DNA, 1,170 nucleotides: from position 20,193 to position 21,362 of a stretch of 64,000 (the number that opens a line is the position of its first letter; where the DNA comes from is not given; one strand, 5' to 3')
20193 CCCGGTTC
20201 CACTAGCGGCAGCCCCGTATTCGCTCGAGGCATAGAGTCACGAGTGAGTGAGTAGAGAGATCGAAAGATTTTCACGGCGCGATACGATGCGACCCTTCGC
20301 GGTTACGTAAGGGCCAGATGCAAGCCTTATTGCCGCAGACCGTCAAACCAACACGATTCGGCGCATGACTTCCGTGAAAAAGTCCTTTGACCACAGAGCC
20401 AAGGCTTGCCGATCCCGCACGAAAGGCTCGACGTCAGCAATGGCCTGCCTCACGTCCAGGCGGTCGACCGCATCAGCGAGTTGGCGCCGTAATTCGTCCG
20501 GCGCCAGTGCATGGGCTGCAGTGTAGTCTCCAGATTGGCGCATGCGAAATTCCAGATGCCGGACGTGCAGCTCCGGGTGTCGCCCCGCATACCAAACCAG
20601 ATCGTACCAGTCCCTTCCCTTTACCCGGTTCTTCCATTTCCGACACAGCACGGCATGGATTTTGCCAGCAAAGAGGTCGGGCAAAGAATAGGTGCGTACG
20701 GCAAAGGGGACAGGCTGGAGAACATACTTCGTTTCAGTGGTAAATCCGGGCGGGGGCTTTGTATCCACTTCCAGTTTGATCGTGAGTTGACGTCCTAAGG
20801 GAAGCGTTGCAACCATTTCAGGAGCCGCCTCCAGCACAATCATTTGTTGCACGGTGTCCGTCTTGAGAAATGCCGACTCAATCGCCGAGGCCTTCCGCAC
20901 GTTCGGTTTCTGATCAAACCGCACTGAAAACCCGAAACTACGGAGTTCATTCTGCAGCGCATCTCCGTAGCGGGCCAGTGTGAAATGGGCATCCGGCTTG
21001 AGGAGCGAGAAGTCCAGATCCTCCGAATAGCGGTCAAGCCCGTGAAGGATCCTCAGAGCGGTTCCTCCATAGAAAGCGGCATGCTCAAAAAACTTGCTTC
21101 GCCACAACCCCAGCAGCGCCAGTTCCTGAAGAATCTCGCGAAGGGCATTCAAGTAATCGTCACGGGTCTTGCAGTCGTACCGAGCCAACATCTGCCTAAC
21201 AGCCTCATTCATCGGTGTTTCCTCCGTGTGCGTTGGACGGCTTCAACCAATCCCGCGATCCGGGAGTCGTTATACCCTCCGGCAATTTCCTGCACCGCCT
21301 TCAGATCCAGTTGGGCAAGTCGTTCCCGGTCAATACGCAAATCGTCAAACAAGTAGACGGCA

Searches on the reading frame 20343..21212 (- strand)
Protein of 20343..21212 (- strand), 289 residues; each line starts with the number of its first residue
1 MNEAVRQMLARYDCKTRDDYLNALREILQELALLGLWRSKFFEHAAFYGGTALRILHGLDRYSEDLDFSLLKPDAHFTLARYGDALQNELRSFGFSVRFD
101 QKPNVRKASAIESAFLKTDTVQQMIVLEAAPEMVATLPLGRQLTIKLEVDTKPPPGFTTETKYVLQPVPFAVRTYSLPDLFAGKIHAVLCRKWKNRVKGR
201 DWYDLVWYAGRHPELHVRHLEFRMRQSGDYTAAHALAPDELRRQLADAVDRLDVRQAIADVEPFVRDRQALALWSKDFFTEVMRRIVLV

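Call 6: search_protein_families(library=pfam, proteins=[window:20343-21212:-], max_evalue=10)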
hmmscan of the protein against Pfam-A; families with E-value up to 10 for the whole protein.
window:20343-21212:- (289 aa): 1 family
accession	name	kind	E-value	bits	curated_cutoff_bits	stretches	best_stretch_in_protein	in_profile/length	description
PF08843.17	AbiEii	-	1.5e-35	123.7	22.5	1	33-267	3-229/238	Nucleotidyl transferase AbiEii toxin, Type IV TA system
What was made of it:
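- On AbiE system, applied to the intact pair 20343-21859: PF08843 1.5e-35 (call 6).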

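Call 10: find_encoding_contigs(protein=window:20343-21212:-, flank=10000, max_places=10)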
Protein window:20343-21212:- (289 aa): 1 contig read that carries it; 1 place shown.
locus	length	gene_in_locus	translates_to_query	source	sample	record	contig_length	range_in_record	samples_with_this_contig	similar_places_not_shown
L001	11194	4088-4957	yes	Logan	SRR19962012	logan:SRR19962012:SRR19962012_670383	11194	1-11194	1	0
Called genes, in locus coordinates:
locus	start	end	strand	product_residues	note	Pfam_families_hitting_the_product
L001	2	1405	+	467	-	?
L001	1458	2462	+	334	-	PF00528:BPD_transp_1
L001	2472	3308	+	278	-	PF01026:TatD_DNase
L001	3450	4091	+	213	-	-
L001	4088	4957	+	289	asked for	PF08843:AbiEii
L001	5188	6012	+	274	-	PF02585:PIG-L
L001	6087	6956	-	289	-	PF12281:NTP_transf_8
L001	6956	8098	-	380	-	-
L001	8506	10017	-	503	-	PF00070:Pyr_redox (faint), PF00890:FAD_binding_2 (weak), PF01266:DAO (weak), PF01593:Amino_oxidase, PF01946:Thi4 (weak), PF12831:FAD_oxidored (weak), PF13450:NAD_binding_8, PF01266:DAO (weak), +2 more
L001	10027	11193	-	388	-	?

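Call 13: find_homologous_proteins(query=window:20343-21212:-, max_evalue=0.00001)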
Query window:20343-21212:- (289 aa): 8000 proteins with E <= 0.00001 among 8000 candidates; the best 120 are listed.
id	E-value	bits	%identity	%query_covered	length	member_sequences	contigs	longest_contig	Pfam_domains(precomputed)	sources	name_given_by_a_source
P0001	8.1e-192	653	100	100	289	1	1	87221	PF08843.18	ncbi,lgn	-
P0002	8.8e-160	548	84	99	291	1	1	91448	PF08843.18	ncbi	ncbi:MAG: nucleotidyl transferase AbiEii/AbiGii toxin family protein [Kiritimatiellia bacterium]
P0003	4.2e-157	540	81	100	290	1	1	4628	PF08843.18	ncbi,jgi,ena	-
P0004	1.1e-156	538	81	100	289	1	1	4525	PF08843.18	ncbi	-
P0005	4.8e-154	530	82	99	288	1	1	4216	PF08843.18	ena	-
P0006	8.0e-145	499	57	84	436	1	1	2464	PF08843.18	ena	-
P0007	3.2e-141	487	73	100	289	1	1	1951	PF08843.18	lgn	-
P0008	1.6e-139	482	72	100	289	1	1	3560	PF08843.18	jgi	jgi:hypothetical protein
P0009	1.9e-137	475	71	100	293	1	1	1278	PF08843.18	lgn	-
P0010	2.8e-136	471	71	99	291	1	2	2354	PF08843.18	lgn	-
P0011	3.0e-130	452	68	100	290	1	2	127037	PF08843.18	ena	-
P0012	5.8e-128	444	67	100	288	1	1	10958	PF08843.18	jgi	jgi:predicted nucleotidyltransferase component of viral defense system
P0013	1.6e-127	443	66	100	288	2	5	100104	PF08843.18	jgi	jgi:predicted nucleotidyltransferase component of viral defense system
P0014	1.8e-127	442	66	100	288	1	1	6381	PF08843.18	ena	-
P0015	3.3e-127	442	66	100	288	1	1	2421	PF08843.18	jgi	jgi:predicted nucleotidyltransferase component of viral defense system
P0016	4.1e-127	441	66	100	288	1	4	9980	PF08843.18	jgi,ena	jgi:predicted nucleotidyltransferase component of viral defense system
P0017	6.0e-127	441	66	100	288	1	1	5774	PF08843.18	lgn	-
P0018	4.2e-126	438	68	100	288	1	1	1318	PF08843.18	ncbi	-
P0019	6.6e-126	437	65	100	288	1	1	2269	PF08843.18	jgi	jgi:predicted nucleotidyltransferase component of viral defense system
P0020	6.6e-126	437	66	100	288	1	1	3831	PF08843.18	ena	-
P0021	7.4e-126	437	65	100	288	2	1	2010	PF08843.18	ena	-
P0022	1.1e-125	436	65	100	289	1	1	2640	PF08843.18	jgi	jgi:predicted nucleotidyltransferase component of viral defense system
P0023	1.3e-125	436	66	100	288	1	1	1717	PF08843.18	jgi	-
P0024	1.7e-125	436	66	100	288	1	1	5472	PF08843.18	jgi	-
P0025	3.3e-125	435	66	100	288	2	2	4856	PF08843.18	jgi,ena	-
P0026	4.1e-125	435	67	100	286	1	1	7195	PF08843.18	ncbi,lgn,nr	ncbi:MAG: nucleotidyl transferase AbiEii/AbiGii toxin family protein [Kiritimatiellae bacterium]|nr:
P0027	4.5e-125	434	65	100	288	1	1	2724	PF08843.18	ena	-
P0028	8.1e-125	434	66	99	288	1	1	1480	PF08843.18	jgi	-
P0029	9.2e-125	433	66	99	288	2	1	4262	PF08843.18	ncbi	-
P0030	9.8e-125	433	66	100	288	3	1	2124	PF08843.18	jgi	jgi:predicted nucleotidyltransferase component of viral defense system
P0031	1.2e-124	433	64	100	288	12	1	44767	PF08843.18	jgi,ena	jgi:predicted nucleotidyltransferase component of viral defense system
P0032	1.4e-124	433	66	99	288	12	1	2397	PF08843.18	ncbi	-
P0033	1.6e-124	433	66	100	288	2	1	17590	PF08843.18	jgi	jgi:predicted nucleotidyltransferase component of viral defense system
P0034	1.7e-124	433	65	100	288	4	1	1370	PF08843.18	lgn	-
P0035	2.3e-124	432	65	98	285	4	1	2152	PF08843.18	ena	-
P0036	2.4e-124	432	65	100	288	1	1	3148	PF08843.18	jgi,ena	-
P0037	3.2e-124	432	66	100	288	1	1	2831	PF08843.18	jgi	-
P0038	3.9e-124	431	64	100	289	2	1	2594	PF08843.18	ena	-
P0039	4.3e-124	431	64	100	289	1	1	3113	PF08843.18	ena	-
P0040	4.3e-124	431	66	99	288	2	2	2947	PF08843.18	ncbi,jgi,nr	ncbi:MAG: nucleotidyl transferase AbiEii/AbiGii toxin family protein [Deltaproteobacteria bacterium]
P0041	5.5e-124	431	64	100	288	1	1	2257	PF08843.18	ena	-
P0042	5.6e-124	431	65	100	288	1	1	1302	PF08843.18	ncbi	-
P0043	7.6e-124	430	65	99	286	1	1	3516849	PF08843.18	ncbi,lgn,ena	-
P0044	9.1e-124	430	64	99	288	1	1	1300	PF08843.18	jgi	jgi:predicted nucleotidyltransferase component of viral defense system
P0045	1.0e-123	430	67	99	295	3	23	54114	PF08843.18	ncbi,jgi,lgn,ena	jgi:predicted nucleotidyltransferase component of viral defense system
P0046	1.2e-123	430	65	100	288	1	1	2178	PF08843.18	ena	-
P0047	1.8e-123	429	64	100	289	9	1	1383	PF08843.18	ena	-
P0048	2.2e-123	429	66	99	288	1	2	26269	PF08843.18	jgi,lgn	jgi:hypothetical protein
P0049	2.4e-123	429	64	100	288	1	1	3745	PF08843.18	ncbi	-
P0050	2.9e-123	429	66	99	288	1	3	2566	PF08843.18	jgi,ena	-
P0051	3.0e-123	429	68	99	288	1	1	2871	PF08843.18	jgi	jgi:hypothetical protein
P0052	3.1e-123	428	64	100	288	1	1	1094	PF08843.18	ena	-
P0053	3.9e-123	428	65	100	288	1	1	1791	PF08843.18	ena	-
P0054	4.6e-123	428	65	100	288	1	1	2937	PF08843.18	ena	-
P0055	4.7e-123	428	66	99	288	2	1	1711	PF08843.18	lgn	-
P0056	5.3e-123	428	65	100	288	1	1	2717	PF08843.18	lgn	-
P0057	6.1e-123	428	63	100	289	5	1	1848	PF08843.18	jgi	-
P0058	7.2e-123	427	66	100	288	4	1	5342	PF08843.18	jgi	-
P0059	7.9e-123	427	64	100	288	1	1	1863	PF08843.18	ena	-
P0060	1.3e-122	426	64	100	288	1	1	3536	PF08843.18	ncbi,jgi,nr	ncbi:MAG: nucleotidyl transferase AbiEii/AbiGii toxin family protein [Deltaproteobacteria bacterium]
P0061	1.4e-122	426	66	99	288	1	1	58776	PF08843.18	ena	-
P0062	1.4e-122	426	66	100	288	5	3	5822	PF08843.18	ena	-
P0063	1.5e-122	426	65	100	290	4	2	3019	PF08843.18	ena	-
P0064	1.6e-122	426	64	100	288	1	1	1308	PF08843.18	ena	-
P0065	2.0e-122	426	64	100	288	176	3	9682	PF08843.18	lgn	-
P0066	2.0e-122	426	66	100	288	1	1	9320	PF08843.18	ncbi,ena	-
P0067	2.0e-122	426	65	100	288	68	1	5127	PF08843.18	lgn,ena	-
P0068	2.2e-122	426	65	99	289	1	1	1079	PF08843.18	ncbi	-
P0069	2.6e-122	425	65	100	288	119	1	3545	PF08843.18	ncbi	-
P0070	2.8e-122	425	66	100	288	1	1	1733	PF08843.18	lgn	-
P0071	3.1e-122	425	63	100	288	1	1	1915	PF08843.18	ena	-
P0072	3.2e-122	425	64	99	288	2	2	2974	PF08843.18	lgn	-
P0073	3.3e-122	425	65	100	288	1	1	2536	PF08843.18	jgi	jgi:predicted nucleotidyltransferase component of viral defense system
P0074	3.3e-122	425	65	99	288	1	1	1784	PF08843.18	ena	-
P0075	4.3e-122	425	65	100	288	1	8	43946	PF08843.18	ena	-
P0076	5.0e-122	425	64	100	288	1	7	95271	PF08843.18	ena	-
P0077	5.4e-122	424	66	100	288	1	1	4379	PF08843.18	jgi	jgi:hypothetical protein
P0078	7.1e-122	424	65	100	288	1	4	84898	PF08843.18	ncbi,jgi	jgi:predicted nucleotidyltransferase component of viral defense system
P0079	8.4e-122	424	65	100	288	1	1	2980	PF08843.18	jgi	-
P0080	9.1e-122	424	64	100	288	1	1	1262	PF08843.18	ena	-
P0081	9.6e-122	424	66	97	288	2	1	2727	PF08843.18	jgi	jgi:predicted nucleotidyltransferase component of viral defense system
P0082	1.2e-121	423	66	99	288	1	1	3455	PF08843.18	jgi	-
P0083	1.2e-121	423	65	100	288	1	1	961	PF08843.18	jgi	jgi:hypothetical protein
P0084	1.3e-121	423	64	100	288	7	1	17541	PF08843.18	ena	-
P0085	1.3e-121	423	64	100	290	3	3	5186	PF08843.18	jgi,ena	-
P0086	1.4e-121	423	65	100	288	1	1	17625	PF08843.18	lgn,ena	-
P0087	1.8e-121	423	66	99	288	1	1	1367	PF08843.18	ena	-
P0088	2.0e-121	423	65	98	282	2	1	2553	PF08843.18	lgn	-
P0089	2.5e-121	422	65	100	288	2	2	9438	PF08843.18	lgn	-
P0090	2.7e-121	422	64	100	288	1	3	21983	PF08843.18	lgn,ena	-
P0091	2.8e-121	422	66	99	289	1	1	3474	PF08843.18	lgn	-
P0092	2.9e-121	422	63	100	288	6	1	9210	PF08843.18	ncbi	ncbi:MAG: nucleotidyl transferase AbiEii/AbiGii toxin family protein [Desulfatirhabdiaceae bacterium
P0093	3.0e-121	422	65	100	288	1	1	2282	PF08843.18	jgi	jgi:predicted nucleotidyltransferase component of viral defense system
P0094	3.2e-121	422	66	100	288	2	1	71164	PF08843.18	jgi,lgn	jgi:predicted nucleotidyltransferase component of viral defense system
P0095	3.3e-121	422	64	100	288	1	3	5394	PF08843.18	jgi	jgi:hypothetical protein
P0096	3.4e-121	422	65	100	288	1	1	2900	PF08843.18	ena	-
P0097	4.2e-121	421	65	99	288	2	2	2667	PF08843.18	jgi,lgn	jgi:hypothetical protein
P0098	4.3e-121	421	64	100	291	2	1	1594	PF08843.18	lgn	-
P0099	4.6e-121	421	63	100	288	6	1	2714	PF08843.18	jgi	jgi:predicted nucleotidyltransferase component of viral defense system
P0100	4.9e-121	421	65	100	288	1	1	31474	PF08843.18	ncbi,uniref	ncbi:nucleotidyl transferase AbiEii/AbiGii toxin family protein [Candidatus Eisenbacteria bacterium]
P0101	4.9e-121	421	64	100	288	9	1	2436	PF08843.18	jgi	jgi:predicted nucleotidyltransferase component of viral defense system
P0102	6.2e-121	421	65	100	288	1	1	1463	PF08843.18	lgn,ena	-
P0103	6.6e-121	421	65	99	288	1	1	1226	PF08843.18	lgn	-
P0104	6.8e-121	421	63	100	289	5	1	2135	PF08843.18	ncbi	-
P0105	1.1e-120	420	64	100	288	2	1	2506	PF08843.18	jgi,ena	-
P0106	1.2e-120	420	63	99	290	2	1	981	PF08843.18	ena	-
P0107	1.4e-120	420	64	100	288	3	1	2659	PF08843.18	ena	-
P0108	1.5e-120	420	63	100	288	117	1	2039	PF08843.18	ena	-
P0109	2.0e-120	419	67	99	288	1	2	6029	PF08843.18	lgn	-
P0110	2.1e-120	419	64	99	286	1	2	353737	PF08843.18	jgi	-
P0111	2.1e-120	419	64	100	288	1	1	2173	PF08843.18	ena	-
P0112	2.5e-120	419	64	100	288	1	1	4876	PF08843.18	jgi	-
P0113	2.6e-120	419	65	99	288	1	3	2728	PF08843.18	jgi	-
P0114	3.0e-120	419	65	100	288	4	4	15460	PF08843.18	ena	-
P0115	3.2e-120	419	64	100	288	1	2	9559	PF08843.18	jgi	-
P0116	4.4e-120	418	64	100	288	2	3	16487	PF08843.18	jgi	-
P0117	4.6e-120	418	65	99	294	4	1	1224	PF08843.18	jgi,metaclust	metaclust:\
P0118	4.8e-120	418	64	100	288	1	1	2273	PF08843.18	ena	-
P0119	5.3e-120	418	67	98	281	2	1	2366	PF08843.18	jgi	jgi:hypothetical protein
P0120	5.6e-120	418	64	100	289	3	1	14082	PF08843.18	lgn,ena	-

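Call 16: find_encoding_contigs(protein=P0002, flank=10000, max_places=5)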
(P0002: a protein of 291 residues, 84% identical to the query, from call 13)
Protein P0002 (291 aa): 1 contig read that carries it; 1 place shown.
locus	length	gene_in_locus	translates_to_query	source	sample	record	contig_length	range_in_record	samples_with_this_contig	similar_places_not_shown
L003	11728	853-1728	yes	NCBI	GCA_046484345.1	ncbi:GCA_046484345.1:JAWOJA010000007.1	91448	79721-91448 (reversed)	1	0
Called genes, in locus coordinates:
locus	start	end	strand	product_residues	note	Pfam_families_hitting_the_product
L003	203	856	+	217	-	-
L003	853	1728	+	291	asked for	PF08843:AbiEii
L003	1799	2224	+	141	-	PF22091:DUF6941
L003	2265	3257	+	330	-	PF01261:AP_endonuc_2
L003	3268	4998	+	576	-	PF16949:ABC_tran_2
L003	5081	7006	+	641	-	PF00072:Response_reg, PF00989:PAS, PF08448:PAS_4, PF13426:PAS_9, PF02518:HATPase_c, PF00072:Response_reg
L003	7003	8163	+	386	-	PF07075:NamZ_N, PF20732:NamZ_C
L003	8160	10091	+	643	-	PF00483:NTP_transferase, PF12804:NTP_transf_3, PF01636:APH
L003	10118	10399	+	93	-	-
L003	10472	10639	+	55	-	-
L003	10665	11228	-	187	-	PF00293:NUDIX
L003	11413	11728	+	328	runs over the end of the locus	PF01073:3Beta_HSD (weak), PF01370:Epimerase, PF05368:NmrA (faint), PF16363:GDP_Man_Dehyd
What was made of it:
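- Tried and rejected: The nearest AbiEii (84% identity, L003) sits in an unrelated context (call 16).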

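Call 36: search_protein_families(library=ncbifam, proteins=[window:20343-21212:-], max_evalue=0.01)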
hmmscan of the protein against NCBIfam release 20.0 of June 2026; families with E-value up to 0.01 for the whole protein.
window:20343-21212:- (289 aa): 0 families

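Call 37: search_protein_families(library=padloc, proteins=[window:20343-21212:-], max_evalue=1)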
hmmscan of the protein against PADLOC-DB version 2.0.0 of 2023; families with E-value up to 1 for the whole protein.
window:20343-21212:- (289 aa): 26 families (the best 25 are shown)
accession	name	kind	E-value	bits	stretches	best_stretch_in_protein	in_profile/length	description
PDLC02293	AbiEii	-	8.1e-108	358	1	5-286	2-267/270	AbiEii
PDLC02313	AbiEii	-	2.1e-21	74.5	1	21-269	20-239/254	AbiEii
PDLC02296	AbiEii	-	4.5e-17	60.1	1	24-284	25-267/282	AbiEii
PDLC02304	AbiEii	-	3.2e-14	51.5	1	32-224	30-202/260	AbiEii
PDLC02307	AbiEii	-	7.7e-13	46.7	1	48-247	26-176/219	AbiEii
PDLC02323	AbiEii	-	5.7e-11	40.5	1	25-206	21-181/248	AbiEii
PDLC02318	AbiEii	-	6.6e-11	40.1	1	23-221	20-197/280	AbiEii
PDLC02294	AbiEii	-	1.3e-10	39.6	1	32-268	31-240/260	AbiEii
PDLC02330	AbiEii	-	1.1e-09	36.4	1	32-74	14-56/219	AbiEii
PDLC02306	AbiEii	-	4.8e-09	34.2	1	41-210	37-206/280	AbiEii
PDLC02328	AbiEii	-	8.4e-09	33.6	1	48-214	18-147/203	AbiEii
PDLC02324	AbiEii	-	1e-07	29.9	2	44-73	26-55/231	AbiEii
PDLC02291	AbiEii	-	1.4e-07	29.1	1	49-226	60-216/310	AbiEii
PDLC02321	AbiEii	-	1.9e-07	29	2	24-90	28-88/296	AbiEii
PDLC02305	AbiEii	-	6e-06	23.7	2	170-207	157-189/306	AbiEii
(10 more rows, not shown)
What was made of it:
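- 20343..21212 (-): Intact abiEii toxin gene (PF08843 1.5e-35; PADLOC AbiEii 8.1e-108). calls 6, 13, 37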
